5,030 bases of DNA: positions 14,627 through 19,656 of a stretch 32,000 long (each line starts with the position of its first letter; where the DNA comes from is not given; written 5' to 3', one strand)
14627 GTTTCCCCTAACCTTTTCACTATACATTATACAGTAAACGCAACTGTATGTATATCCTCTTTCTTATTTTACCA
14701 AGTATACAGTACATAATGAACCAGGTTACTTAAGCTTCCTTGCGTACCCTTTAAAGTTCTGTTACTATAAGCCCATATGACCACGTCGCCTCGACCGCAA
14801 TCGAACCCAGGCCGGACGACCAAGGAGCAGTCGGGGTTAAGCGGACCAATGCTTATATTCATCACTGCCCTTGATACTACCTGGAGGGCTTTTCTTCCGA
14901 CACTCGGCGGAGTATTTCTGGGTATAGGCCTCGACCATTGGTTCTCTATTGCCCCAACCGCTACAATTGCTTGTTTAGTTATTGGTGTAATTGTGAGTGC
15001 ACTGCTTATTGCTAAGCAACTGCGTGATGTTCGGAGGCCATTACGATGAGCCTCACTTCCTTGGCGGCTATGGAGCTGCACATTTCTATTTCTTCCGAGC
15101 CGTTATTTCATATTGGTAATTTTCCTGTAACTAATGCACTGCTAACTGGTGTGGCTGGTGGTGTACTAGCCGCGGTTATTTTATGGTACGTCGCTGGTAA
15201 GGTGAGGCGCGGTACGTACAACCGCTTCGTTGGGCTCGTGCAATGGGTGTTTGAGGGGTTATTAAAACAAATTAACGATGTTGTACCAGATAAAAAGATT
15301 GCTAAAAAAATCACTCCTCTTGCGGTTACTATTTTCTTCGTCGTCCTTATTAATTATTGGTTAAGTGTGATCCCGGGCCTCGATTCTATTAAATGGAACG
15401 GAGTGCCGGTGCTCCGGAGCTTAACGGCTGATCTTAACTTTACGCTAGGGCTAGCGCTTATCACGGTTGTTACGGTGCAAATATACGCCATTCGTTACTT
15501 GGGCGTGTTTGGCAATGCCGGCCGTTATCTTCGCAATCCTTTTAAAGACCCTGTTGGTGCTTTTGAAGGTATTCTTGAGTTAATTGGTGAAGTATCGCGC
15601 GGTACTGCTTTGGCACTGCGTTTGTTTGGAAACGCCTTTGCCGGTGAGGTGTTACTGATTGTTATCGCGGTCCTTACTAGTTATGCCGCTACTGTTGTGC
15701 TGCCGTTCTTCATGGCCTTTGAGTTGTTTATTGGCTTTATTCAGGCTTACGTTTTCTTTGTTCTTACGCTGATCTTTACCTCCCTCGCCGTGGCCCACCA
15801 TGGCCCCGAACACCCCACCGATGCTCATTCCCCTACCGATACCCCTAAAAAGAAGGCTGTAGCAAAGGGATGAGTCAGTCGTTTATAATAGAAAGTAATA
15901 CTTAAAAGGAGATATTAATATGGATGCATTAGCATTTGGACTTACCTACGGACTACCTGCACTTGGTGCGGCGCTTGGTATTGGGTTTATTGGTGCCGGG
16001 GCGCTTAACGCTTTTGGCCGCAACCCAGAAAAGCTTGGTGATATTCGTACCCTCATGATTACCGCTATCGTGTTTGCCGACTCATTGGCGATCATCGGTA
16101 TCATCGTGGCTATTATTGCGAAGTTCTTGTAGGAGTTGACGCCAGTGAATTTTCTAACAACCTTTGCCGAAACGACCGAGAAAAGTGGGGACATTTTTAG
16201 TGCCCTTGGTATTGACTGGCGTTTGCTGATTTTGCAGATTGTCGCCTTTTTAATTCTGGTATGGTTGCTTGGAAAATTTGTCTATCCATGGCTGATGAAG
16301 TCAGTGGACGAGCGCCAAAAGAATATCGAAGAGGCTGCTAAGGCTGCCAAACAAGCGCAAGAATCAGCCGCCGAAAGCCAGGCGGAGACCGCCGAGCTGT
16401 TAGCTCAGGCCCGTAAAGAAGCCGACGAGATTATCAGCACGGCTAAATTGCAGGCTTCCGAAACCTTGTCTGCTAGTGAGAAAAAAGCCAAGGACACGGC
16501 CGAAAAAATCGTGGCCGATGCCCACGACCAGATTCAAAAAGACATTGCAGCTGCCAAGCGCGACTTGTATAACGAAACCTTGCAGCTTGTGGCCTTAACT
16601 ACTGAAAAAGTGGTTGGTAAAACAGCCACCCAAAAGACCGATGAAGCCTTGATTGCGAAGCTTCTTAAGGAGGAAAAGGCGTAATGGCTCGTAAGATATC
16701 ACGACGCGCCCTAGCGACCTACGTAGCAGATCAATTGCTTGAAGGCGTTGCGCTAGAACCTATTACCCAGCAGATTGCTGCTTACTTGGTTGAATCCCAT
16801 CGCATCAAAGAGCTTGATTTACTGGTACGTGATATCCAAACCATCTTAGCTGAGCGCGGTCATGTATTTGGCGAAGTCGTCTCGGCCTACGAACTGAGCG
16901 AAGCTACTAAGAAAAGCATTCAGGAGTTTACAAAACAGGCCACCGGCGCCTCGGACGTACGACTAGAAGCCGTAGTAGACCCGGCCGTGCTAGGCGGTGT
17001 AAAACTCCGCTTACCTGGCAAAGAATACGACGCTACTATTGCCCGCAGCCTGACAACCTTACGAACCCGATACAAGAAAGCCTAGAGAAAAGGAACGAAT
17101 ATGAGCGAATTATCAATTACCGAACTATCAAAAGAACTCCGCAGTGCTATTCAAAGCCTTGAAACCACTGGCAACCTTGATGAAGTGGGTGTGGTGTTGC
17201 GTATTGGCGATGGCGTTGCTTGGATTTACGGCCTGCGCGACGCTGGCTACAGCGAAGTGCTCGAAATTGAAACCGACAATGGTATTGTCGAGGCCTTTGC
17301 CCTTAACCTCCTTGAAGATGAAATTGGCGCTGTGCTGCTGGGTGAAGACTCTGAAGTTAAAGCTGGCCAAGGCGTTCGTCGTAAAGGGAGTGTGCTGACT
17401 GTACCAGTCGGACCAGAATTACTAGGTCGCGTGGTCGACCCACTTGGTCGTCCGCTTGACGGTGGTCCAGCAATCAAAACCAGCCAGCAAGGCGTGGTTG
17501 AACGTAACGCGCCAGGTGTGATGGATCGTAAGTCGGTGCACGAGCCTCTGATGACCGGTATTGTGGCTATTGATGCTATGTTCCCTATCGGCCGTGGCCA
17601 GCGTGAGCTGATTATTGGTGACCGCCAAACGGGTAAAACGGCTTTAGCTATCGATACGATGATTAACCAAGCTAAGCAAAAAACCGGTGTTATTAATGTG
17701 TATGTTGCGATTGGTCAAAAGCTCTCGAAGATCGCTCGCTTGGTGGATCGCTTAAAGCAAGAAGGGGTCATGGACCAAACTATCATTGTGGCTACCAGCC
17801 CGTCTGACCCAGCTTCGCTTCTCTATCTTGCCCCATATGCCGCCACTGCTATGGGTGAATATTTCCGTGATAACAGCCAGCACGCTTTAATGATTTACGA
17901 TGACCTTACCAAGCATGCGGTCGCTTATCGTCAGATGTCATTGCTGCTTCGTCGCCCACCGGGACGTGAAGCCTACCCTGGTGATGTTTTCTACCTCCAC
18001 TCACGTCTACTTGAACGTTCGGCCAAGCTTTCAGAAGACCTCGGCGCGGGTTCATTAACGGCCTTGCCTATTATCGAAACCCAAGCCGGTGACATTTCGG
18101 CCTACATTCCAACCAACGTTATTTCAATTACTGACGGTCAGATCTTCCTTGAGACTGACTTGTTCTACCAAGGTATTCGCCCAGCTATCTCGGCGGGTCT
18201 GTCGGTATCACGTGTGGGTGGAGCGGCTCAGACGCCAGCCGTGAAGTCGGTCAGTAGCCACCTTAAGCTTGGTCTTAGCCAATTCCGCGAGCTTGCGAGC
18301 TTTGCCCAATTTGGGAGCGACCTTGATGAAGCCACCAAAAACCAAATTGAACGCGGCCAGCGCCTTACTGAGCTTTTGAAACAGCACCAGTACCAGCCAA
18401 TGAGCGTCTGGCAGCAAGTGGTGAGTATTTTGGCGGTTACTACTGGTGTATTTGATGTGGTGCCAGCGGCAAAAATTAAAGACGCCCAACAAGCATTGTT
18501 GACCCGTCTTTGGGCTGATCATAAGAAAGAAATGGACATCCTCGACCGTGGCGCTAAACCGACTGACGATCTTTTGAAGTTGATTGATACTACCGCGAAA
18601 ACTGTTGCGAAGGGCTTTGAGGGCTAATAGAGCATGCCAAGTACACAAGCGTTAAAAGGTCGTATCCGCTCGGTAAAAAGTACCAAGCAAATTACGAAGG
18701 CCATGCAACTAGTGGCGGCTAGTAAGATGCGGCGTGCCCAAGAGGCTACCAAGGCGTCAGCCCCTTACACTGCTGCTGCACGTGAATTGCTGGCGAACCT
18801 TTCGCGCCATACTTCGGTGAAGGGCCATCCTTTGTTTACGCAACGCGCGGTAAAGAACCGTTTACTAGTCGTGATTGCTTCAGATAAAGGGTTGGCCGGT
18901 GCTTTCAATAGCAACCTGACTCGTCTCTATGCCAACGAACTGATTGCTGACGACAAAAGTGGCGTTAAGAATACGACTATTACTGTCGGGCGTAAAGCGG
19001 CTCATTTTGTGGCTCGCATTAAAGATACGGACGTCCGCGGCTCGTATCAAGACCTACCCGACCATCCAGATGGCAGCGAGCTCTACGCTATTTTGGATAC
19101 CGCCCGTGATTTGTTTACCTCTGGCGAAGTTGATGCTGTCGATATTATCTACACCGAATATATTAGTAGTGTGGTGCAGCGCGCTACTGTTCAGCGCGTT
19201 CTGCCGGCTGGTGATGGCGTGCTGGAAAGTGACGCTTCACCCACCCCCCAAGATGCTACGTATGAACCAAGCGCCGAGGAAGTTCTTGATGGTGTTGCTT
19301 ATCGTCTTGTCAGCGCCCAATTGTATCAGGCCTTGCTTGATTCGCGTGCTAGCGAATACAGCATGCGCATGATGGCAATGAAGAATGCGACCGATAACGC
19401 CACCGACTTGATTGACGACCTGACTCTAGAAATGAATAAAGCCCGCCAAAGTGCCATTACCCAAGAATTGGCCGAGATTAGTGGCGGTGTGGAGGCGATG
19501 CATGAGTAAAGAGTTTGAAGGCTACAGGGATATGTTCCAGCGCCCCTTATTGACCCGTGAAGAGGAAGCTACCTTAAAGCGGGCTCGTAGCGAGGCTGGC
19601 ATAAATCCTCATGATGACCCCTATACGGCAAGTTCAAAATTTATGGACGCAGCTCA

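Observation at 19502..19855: Extra translationally coupled gene inserted between atpG and atpD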

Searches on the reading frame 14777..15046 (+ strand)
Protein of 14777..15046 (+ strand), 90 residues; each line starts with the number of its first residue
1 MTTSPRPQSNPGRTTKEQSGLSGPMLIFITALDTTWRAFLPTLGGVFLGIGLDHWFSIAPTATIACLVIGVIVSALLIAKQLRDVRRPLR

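Call 3: search_protein_families(library=pfam, proteins=[window:14777-15046:+], max_evalue=1)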
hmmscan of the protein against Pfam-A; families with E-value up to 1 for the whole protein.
window:14777-15046:+ (90 aa): 2 families
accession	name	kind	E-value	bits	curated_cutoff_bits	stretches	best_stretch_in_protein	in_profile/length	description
PF09527.15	ATPase_gene1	-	1.8e-07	31.5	26.6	1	40-78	13-51/54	Putative F0F1-ATPase subunit Ca2+/Mg2+ transporter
PF10746.14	Phage_holin_2_2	-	0.14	12.4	25.4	1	46-62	25-41/61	Phage holin T7 family, holin superfamily II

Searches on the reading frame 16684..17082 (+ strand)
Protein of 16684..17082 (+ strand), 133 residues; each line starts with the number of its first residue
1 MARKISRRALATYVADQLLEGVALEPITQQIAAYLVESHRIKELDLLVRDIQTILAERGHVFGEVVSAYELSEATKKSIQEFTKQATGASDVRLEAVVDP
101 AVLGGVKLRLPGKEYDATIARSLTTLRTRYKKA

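Call 3: search_protein_families(library=pfam, proteins=[window:16684-17082:+], max_evalue=1)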
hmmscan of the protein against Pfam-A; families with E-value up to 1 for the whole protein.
window:16684-17082:+ (133 aa): 2 families
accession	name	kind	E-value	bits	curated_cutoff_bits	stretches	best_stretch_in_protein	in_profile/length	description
PF00213.23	OSCP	-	5.5e-19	69.3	22.3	1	14-128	56-170/172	ATP synthase delta (OSCP) subunit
PF08479.16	POTRA_2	-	0.1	12.9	24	1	23-66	15-58/76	POTRA domain, ShlB-type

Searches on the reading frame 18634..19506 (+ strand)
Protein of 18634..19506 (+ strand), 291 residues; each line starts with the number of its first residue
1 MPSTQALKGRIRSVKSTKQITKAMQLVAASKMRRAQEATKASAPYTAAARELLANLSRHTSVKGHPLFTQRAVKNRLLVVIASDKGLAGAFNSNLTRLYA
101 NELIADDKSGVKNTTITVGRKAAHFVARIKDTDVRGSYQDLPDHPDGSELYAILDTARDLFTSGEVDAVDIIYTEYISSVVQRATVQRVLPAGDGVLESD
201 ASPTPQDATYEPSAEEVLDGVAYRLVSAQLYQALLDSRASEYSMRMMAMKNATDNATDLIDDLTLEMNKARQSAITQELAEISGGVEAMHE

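Call 3: search_protein_families(library=pfam, proteins=[window:18634-19506:+], max_evalue=1)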
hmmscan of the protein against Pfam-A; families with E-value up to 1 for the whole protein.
window:18634-19506:+ (291 aa): 1 family
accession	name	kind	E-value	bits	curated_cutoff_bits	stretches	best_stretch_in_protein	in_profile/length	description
PF00231.24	ATP-synt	-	2e-89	300.5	39.9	1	4-289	2-285/285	ATP synthase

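Call 8: find_related_loci(query=window:18634-19506:+, collection=genome_contigs, flank=4000)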
Query window:18634-19506:+ (291 aa) in genome_contigs; peptide patterns used: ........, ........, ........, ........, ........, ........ (x = any residue, [..] = any of these).
599 stretches matched a pattern (row limit reached: there are more); 529 encode a relative of the query (tblastn E <= 1e-3); the best 80 are kept; 80 distinct loci.
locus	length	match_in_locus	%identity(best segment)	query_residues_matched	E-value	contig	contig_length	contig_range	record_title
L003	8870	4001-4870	81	1-291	3e-154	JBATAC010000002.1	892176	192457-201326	MAG: Candidatus Microsaccharimonas sp. isolate MFD10545_ilm_asm_bin1 k127_37395, whole genome shotgun sequence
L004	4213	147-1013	78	1-291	3e-156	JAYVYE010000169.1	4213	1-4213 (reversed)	MAG: Candidatus Microsaccharimonas sp. isolate GL85_UP_concoct_164 GL85_UP_concoct_164_168, whole genome shotgun sequenc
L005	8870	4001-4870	78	1-291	4e-148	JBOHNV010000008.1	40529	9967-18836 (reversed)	MAG: Candidatus Microsaccharimonas sp. isolate SD8049_metabat2.bin.6 NODE_20_length_40529_cov_1.175115, whole genome sho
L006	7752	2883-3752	76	1-291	2e-146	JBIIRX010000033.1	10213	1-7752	MAG: Candidatus Saccharimonadales bacterium isolate ME2003-11-11_3300044715_group2_bin104 Rohwer_bin1546_scaffold_1163_c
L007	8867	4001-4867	76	1-291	5e-145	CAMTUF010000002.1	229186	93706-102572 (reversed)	MAG: uncultured bacterium isolate G04_MAG_00029 genome assembly, contig: G04_MAG_00029_000000000001, whole genome shotgu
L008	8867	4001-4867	76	1-291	6e-145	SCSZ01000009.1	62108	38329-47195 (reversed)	MAG: Patescibacteria group bacterium isolate FW300_bin.23 FW300_bin.23-54605, whole genome shotgun sequence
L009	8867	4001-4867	75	1-291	3e-143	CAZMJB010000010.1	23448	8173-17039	MAG TPA_asm: uncultured Candidatus Saccharibacteria bacterium isolate SRP329715_co2_366 genome assembly, contig: NODE_43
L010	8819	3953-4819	76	1-291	3e-142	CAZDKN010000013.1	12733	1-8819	MAG TPA_asm: uncultured Candidatus Saccharimonas sp. isolate SRP062349_co2_266 genome assembly, contig: NODE_2681_length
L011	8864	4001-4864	79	1-289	2e-141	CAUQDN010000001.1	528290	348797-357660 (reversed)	MAG TPA_asm: uncultured Candidatus Saccharibacteria bacterium isolate ERR9968982_bin.11_MetaWRAP_v1.3_MAG genome assembl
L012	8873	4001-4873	71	1-291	2e-139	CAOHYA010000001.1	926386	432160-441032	MAG: uncultured Candidatus Saccharibacteria bacterium isolate REFINED_METABAT215_TOP10_CONTIGS_1500_ASSEMBLY_K77_MERGED_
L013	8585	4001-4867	74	1-291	3e-139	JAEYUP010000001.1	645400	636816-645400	MAG: Candidatus Parcubacteria bacterium isolate OH_CBlB_173 k127_2475498, whole genome shotgun sequence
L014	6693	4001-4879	74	1-291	3e-139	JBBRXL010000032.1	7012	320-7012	MAG: Candidatus Saccharimonadales bacterium isolate La4_metabat2.197 La4_metabat2.197_K_3259918_L_7012_cov_12.0442, whol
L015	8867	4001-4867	74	1-291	7e-139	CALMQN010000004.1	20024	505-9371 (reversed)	MAG TPA_asm: uncultured bacterium isolate SRR5676477_bin.49_CONCOCT_v1.1_MAG genome assembly, contig: ERZ724547.338, who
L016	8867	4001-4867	73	1-291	1e-138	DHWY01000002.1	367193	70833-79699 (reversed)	MAG TPA_asm: Candidatus Saccharibacteria bacterium UBA5170 UBA5170_contig_1, whole genome shotgun sequence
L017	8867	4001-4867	72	1-291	9e-139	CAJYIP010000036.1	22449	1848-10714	Patescibacteria group bacterium isolate S1C17122_SP350 genome assembly, contig: S1Ck127_57441, whole genome shotgun sequ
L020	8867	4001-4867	71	1-291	1e-135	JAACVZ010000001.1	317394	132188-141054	MAG: Candidatus Saccharibacteria bacterium isolate CG_2015-01t_48_29 CG_2015-01t_curated_scaffold_4, whole genome shotgu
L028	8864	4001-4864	68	1-289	3e-129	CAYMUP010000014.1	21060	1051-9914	MAG TPA_asm: uncultured Candidatus Saccharibacteria bacterium isolate SRP286056_co1_462 genome assembly, contig: NODE_29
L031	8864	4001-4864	68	1-290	2e-129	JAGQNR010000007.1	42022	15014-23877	MAG: Candidatus Saccharibacteria bacterium isolate HKST-UBA73 NODE_7_length_42022_cov_5.629610, whole genome shotgun seq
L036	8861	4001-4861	69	1-289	9e-128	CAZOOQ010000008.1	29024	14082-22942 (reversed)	MAG TPA_asm: uncultured Candidatus Saccharibacteria bacterium isolate SRP285395_co1_40 genome assembly, contig: NODE_235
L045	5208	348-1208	67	1-289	2e-126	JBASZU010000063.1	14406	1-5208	MAG: Candidatus Saccharimonadales bacterium isolate MFD10491_ilm_asm_bin31 k127_52366, whole genome shotgun sequence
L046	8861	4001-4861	66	1-289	2e-126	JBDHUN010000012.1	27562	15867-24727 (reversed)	MAG: Candidatus Saccharimonas sp. isolate AS-MESO-3CA.158 NODE_7260_length_27562_cov_7.706131, whole genome shotgun sequ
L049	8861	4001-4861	67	1-289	1e-125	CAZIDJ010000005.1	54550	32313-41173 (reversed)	MAG TPA_asm: uncultured Candidatus Saccharibacteria bacterium isolate SRP286056_co1_711 genome assembly, contig: NODE_57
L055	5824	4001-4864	66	1-290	8e-125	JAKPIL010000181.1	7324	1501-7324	MAG: bacterium isolate USOA134_metabat.4 k141_127534, whole genome shotgun sequence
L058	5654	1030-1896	66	1-291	9e-125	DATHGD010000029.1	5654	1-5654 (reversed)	MAG TPA_asm: Candidatus Saccharimonadales bacterium isolate SMAG_U12464 k141_302313, whole genome shotgun sequence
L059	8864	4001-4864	67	1-289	2e-124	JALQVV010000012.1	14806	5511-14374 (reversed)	MAG: Candidatus Saccharimonadia bacterium isolate FCJ.42 FCJ_1140508, whole genome shotgun sequence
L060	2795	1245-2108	67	1-289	4e-129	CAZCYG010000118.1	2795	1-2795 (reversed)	MAG TPA_asm: uncultured Candidatus Saccharibacteria bacterium isolate SRP173033_co1_367 genome assembly, contig: NODE_11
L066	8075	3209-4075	65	1-291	9e-124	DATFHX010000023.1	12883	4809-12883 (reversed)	MAG TPA_asm: Candidatus Saccharimonadales bacterium isolate SMAG_U8700 k141_1187317, whole genome shotgun sequence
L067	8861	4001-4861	65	1-289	1e-123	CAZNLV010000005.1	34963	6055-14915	MAG TPA_asm: uncultured Candidatus Saccharibacteria bacterium isolate binchicken_co152_115 genome assembly, contig: NODE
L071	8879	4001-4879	65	1-291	1e-122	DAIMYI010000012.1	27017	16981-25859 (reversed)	MAG TPA_asm: Candidatus Nanosynbacter sp. isolate CTOTU1097 NODE_33_length_27017_cov_43.836696, whole genome shotgun seq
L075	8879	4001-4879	64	1-291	1e-122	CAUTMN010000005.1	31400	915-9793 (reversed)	MAG TPA_asm: uncultured Candidatus Saccharibacteria bacterium isolate ERR10228878_bin.10_MetaWRAP_v1.3_MAG genome assemb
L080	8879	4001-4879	64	1-291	1e-122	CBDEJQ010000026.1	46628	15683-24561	MAG TPA_asm: uncultured Candidatus Saccharibacteria bacterium isolate SRR14736650_concoct_30 genome assembly, contig: ER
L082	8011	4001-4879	64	1-291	1e-122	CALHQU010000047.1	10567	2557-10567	MAG TPA_asm: uncultured Candidatus Saccharibacteria bacterium isolate ERR589673_bin.67_CONCOCT_v1.1_MAG genome assembly,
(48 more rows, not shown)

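Call 16: search_protein_families(library=pfam, proteins=[L075:4879-5325:+, L055:4896-5279:+, L071:4879-5385:+, L020:4863-5576:+, L031:4863-5480:+, L017:4863-5471:+, L060:2111-2647:+, L059:4867-5382:+, L046:4867-5310:+, L082:4913-5305:+], max_evalue=0.01)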
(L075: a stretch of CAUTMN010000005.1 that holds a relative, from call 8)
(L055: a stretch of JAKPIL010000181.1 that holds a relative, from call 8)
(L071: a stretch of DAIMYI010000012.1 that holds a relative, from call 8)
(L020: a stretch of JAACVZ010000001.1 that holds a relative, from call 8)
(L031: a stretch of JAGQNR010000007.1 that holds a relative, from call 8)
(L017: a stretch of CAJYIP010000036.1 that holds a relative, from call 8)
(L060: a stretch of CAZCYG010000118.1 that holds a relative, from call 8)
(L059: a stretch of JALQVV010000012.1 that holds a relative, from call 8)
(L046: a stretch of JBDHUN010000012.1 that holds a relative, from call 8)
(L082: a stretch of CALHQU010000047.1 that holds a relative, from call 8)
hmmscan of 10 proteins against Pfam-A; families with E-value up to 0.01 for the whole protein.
L075:4879-5325:+ (149 aa): 1 family
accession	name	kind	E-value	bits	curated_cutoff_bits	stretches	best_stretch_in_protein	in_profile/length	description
PF00293.34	NUDIX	-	5.7e-18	65.7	21.1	1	12-120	8-124/134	NUDIX domain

L055:4896-5279:+ (128 aa): 2 families
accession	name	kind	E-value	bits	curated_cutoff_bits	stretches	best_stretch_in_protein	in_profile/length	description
PF05635.17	23S_rRNA_IVP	-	3.5e-34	117.7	33.8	1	12-116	2-106/106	23S rRNA-intervening sequence protein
PF22296.2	bAvd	-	1.2e-05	26.2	40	1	20-120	8-106/107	bAvd-like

L071:4879-5385:+ (169 aa): 0 families

L020:4863-5576:+ (238 aa): 0 families

L031:4863-5480:+ (206 aa): 0 families

L017:4863-5471:+ (203 aa): 0 families

L060:2111-2647:+ (179 aa): 0 families

L059:4867-5382:+ (172 aa): 0 families

L046:4867-5310:+ (148 aa): 0 families

L082:4913-5305:+ (131 aa): 0 families

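Call 72: find_homologous_proteins(query=A4, max_evalue=0.01)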
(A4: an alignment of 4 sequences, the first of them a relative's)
Query A4 (4 sequences) (172 aa, profile of the alignment): 5 proteins with E <= 0.01 among 3167 candidates.
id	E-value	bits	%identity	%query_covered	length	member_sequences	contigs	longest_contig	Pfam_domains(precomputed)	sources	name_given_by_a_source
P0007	5.1e-56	207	100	100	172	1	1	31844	-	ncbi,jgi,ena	jgi:hypothetical protein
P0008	3.5e-45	172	40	39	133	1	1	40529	-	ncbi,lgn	ncbi:MAG: hypothetical protein ACREGE_01910 [Candidatus Microsaccharimonas sp.]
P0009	2.0e-36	143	44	40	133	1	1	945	-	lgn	-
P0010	9.8e-31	125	42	7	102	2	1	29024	-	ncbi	-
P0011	8.8e-21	93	34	46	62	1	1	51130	-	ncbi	-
